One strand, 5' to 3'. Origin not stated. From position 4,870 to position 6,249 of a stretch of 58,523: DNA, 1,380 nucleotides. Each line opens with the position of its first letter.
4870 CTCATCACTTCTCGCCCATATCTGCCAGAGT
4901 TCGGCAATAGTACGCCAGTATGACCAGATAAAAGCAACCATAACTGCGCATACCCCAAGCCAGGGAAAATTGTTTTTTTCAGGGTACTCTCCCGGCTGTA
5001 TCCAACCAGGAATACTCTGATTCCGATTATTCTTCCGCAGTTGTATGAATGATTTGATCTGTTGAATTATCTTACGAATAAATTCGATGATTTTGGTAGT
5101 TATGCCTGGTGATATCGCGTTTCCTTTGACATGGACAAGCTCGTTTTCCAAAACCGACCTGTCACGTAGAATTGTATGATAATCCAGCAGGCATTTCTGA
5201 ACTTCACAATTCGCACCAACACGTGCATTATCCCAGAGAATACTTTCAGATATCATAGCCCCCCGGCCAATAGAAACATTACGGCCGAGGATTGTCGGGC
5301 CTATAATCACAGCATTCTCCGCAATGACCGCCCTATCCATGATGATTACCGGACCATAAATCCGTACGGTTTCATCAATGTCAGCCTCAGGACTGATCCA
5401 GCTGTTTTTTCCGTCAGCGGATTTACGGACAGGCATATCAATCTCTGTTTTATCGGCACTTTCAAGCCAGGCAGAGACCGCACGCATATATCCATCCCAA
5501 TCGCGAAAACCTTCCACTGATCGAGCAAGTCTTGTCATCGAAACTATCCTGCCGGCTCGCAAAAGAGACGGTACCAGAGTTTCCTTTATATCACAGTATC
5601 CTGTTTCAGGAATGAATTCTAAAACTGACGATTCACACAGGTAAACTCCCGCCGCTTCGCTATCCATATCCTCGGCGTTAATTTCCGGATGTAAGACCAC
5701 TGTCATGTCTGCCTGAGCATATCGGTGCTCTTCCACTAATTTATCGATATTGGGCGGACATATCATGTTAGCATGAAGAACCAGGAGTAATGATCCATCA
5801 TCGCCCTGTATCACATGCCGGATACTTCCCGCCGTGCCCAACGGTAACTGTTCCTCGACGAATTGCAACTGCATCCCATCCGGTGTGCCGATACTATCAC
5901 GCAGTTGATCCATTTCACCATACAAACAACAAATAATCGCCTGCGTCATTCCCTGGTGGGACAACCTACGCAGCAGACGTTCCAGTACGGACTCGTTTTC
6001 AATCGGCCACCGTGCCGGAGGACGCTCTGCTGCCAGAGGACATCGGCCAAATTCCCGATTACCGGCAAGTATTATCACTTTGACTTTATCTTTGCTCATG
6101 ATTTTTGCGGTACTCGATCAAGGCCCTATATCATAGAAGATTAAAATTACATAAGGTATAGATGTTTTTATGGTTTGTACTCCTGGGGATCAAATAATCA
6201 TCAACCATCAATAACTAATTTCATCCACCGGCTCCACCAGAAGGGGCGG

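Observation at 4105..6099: Exosortase fused to a cytoplasmic nucleotidyltransferase/LbH domain: possible nucleotide-sugar-gated protein sorting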

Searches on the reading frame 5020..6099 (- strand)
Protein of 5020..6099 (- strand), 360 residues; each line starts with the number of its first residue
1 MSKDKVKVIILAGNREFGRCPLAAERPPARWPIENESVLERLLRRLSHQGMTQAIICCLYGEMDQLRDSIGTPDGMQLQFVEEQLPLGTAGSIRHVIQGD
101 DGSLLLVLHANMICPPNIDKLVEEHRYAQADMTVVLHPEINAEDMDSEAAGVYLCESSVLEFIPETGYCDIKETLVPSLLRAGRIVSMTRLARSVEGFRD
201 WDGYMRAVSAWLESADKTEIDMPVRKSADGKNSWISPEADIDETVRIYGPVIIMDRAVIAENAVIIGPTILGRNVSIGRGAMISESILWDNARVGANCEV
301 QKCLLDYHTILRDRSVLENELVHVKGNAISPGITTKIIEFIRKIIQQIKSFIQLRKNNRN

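Call 10: search_solved_structures(query=window:5020-6099:-, max_evalue=0.01, show_alignments=3)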
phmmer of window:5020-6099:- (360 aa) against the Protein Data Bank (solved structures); distinct sequences matched with E-value up to 0.01: 28.
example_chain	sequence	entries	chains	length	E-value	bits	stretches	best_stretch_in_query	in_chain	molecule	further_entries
8x7s_B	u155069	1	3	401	4.5e-11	45.8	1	149-300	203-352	UTP--glucose-1-phosphate uridylyltransferase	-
7whr_B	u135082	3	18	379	9.8e-11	44.7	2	7-136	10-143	Nucleotidyl transferase family protein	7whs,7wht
5b04_I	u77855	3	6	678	1.1e-06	31.3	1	262-323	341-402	Probable translation initiation factor eIF-2B subunit epsilon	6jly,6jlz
6jq8_A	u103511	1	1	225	2.6e-06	30.1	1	8-125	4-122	Putative 6-deoxy-D-mannoheptose pathway protein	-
5xhw_A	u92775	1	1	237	3.3e-06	29.8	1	8-125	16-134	Putative 6-deoxy-D-mannoheptose pathway protein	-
4e75_A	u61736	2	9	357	3.4e-06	29.7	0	241-327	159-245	UDP-3-O-acylglucosamine N-acyltransferase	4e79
6i3m_G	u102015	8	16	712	1.2e-05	28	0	258-323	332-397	Translation initiation factor eIF-2B subunit epsilon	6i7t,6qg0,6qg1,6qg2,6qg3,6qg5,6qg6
9y3p_A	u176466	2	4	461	1.2e-05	27.9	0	234-334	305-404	Translation initiation factor eIF2B subunit epsilon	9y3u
8yre_A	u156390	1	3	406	3.2e-05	26.6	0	1-197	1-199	ADP-glucose pyrophosphorylase family protein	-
6caj_B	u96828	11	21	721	5.3e-05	25.8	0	234-334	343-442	Translation initiation factor eIF-2B subunit epsilon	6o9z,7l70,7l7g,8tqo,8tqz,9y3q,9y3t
6ezo_I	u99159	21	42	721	5.3e-05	25.8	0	234-334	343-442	Human eukaryotic initiation factor EIF2B epsilon subunits | Translation initiation factor eIF-2B subunit epsilon | Translation initiation factor eIF2B subunit e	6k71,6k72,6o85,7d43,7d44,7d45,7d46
6o81_A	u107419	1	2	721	5.3e-05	25.8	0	234-334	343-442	Translation initiation factor eIF-2B subunit epsilon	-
9qc6_I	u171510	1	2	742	5.8e-05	25.7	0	234-334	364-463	Translation initiation factor eIF2B subunit epsilon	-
7zw9_A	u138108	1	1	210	0.0001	24.9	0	235-306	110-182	Bacterial transferase hexapeptide family protein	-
7d72_A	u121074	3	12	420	0.00012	24.7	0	7-128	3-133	Mannose-1-phosphate guanyltransferase alpha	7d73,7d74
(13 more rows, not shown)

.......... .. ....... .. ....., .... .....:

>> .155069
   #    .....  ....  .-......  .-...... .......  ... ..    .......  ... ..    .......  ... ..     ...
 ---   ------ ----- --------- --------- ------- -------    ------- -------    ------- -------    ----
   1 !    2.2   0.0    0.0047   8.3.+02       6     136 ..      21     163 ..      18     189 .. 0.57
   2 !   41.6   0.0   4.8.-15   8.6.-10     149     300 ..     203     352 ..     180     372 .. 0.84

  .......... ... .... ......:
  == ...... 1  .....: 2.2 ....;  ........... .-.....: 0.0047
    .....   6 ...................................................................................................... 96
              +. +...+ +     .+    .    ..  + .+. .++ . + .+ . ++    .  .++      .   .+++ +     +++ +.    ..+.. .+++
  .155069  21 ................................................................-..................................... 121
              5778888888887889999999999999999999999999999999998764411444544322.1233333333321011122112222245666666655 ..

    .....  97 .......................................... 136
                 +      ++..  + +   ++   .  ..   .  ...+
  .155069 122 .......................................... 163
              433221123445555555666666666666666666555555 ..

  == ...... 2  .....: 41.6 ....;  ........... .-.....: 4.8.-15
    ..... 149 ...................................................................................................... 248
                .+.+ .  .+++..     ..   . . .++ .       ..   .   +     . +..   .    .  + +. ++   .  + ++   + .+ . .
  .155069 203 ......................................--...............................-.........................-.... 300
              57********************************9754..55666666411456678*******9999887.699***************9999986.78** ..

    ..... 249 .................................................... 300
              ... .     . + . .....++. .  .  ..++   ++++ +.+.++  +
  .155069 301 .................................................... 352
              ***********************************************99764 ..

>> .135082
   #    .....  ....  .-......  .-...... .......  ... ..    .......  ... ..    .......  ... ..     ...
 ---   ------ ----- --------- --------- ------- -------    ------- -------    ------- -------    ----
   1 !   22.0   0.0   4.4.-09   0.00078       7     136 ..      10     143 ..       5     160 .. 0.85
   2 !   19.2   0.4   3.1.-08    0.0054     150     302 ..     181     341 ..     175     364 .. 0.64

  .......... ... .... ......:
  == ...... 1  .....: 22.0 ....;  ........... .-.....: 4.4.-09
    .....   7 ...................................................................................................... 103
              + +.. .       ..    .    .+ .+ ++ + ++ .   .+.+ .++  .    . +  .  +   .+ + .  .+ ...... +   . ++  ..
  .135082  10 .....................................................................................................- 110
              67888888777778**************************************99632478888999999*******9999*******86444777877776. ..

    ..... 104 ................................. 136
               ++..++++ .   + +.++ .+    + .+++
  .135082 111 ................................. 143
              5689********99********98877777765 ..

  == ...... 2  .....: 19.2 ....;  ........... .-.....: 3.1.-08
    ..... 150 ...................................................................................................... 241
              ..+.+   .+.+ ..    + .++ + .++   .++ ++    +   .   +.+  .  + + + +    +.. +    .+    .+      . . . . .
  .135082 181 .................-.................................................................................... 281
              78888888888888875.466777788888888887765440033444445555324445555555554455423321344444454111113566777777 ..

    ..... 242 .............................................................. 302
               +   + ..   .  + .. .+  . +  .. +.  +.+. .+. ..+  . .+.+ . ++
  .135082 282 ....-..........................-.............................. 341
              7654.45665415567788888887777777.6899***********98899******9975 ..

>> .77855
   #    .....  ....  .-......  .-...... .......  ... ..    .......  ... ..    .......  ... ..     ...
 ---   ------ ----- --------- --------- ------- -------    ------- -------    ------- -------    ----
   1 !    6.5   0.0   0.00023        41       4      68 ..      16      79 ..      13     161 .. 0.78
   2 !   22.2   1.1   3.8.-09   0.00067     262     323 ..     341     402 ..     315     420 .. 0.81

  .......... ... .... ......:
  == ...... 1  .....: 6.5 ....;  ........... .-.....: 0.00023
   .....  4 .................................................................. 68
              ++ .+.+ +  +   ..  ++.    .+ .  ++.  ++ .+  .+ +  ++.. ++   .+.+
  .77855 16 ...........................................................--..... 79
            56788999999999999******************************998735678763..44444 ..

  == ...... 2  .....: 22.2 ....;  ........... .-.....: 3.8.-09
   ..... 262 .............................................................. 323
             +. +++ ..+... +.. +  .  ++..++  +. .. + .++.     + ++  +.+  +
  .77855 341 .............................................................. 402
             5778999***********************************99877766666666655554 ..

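Call 32: search_protein_representatives(protein=window:5065-6099:-)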
Query: 345 residues. Proteins with E-value up to 0.001 (for the whole library): 4779; up to 1e-10: 1269; up to 1e-30: 116. The best 150 are listed.
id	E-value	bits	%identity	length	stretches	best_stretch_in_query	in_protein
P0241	1.7e-78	280.6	42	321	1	2-322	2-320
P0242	6.2e-77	275.5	42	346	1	6-322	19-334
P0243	5.3e-75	269.1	43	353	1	3-323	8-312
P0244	5.7e-75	269.0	40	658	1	4-320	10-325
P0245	7.9e-75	268.5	41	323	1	3-319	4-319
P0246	6.8e-74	265.5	44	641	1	3-322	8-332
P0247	2.7e-73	263.5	38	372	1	4-337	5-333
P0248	1.9e-72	260.7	39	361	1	3-322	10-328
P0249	2.1e-72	260.6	40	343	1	6-321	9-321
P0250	3.6e-72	259.8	39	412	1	3-322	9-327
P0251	5.2e-72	259.3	36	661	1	6-329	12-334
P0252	2.4e-69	250.5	38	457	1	7-341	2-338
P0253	2.0e-68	247.5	38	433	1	39-338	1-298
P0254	4.7e-68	246.3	37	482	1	4-324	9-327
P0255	1.5e-66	241.3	37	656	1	3-318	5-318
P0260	3.0e-63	230.5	35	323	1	6-322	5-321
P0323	8.5e-41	156.7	32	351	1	3-311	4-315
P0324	6.4e-40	153.8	31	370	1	7-311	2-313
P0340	7.2e-34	133.9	30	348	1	7-326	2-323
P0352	1.1e-31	126.7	29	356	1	5-317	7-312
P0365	3.0e-30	122.0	28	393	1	7-323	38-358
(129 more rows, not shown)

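Call 34: find_encoding_contigs(protein=P0241, flank=6000, max_places=3)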
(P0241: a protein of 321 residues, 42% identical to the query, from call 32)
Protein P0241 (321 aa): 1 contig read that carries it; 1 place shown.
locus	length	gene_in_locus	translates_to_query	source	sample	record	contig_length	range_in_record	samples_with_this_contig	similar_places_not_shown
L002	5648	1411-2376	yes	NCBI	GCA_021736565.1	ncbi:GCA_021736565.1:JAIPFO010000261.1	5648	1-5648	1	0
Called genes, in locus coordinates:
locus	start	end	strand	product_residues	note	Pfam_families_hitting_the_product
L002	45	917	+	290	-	PF01073:3Beta_HSD, PF01370:Epimerase, PF02719:Polysacc_synt_2 (faint), PF04321:RmlD_sub_bind, PF07993:NAD_binding_4 (faint), PF16363:GDP_Man_Dehyd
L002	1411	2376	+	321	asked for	PF00483:NTP_transferase (weak), PF24894:Hexapep_GlmU (faint), PF25084:LbH_EIF2B, PF25087:GMPPB_C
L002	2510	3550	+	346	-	PF09721:Exosortase_EpsH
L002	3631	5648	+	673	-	PF13614:AAA_31 (faint), PF01656:CbiA (weak)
